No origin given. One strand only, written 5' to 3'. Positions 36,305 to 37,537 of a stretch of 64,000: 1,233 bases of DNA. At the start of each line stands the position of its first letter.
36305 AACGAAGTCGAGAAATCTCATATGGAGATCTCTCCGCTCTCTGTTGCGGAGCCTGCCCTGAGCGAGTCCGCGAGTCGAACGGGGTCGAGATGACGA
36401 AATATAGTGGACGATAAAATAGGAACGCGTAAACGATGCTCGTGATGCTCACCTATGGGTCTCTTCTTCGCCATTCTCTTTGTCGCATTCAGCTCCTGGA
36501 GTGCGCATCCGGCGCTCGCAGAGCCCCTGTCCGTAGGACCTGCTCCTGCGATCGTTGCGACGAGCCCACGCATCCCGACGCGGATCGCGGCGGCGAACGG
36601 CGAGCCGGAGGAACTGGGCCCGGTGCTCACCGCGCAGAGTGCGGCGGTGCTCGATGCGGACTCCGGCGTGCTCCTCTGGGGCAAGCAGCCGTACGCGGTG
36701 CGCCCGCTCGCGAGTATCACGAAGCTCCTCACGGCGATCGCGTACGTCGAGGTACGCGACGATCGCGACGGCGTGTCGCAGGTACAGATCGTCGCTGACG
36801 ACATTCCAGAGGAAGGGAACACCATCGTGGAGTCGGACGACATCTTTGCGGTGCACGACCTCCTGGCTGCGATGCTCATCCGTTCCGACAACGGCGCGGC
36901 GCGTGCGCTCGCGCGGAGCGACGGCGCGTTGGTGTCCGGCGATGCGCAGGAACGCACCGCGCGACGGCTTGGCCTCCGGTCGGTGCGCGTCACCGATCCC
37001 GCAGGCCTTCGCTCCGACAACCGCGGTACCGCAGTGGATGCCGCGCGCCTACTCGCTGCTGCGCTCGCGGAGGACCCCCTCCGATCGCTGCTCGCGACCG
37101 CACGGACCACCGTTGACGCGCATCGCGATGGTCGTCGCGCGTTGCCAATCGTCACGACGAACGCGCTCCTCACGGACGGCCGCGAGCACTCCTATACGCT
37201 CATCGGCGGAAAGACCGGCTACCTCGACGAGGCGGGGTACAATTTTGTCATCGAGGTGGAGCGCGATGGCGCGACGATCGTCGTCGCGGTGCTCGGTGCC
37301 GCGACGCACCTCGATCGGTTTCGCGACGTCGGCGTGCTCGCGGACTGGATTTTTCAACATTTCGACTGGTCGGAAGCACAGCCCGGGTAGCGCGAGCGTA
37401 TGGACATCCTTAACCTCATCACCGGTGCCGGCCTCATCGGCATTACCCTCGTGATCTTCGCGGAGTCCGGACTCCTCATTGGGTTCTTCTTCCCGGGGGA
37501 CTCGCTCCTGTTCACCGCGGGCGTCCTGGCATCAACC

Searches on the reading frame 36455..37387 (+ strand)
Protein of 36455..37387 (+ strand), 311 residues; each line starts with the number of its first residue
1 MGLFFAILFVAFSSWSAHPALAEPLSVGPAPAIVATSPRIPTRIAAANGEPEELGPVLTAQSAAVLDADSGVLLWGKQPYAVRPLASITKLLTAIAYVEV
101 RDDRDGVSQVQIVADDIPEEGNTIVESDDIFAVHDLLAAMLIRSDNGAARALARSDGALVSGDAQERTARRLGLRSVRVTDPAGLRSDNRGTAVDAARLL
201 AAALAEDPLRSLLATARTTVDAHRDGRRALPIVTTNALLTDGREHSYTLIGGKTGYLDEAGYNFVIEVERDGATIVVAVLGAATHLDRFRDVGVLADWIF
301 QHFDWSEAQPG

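Call 82: search_protein_families(library=ncbifam, proteins=[window:36455-37387:+], max_evalue=0.00001)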
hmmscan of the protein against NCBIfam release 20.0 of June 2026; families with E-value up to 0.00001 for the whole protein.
window:36455-37387:+ (311 aa): 6 families
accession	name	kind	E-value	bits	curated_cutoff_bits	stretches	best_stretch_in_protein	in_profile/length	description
NF008668.0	PRK11669.1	equivalog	3.2e-24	85.6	294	1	46-299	28-280/316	D-alanyl-D-alanine endopeptidase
NF038273.1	strep_PBP3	exception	9.5e-13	47.9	490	1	58-154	26-128/407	D-alanyl-D-alanine carboxypeptidase PBP3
NF000471.1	vanY_of_D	exception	4.7e-11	42.5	625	1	57-292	96-344/354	transpeptidase-like D-Ala-D-Ala carboxypeptidase VanY-D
NF038258.2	PBP4_Staph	exception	3.4e-07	29.4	500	0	40-284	22-281/366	penicillin-binding protein PBP4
NF008059.0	PRK10793.1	equivalog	4.1e-06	25.8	694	1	56-304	42-293/403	D-alanyl-D-alanine carboxypeptidase DacA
NF007445.0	PRK10001.1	equivalog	9.8e-06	24.6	765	0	56-304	35-286/400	serine-type D-Ala-D-Ala carboxypeptidase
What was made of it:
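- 36455..37390 (+): S11 D-Ala-D-Ala carboxy/endopeptidase, part of the conserved downstream block. NCBIfam D-alanyl-D-alanine endopeptidase E 3e-24 (call 82).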
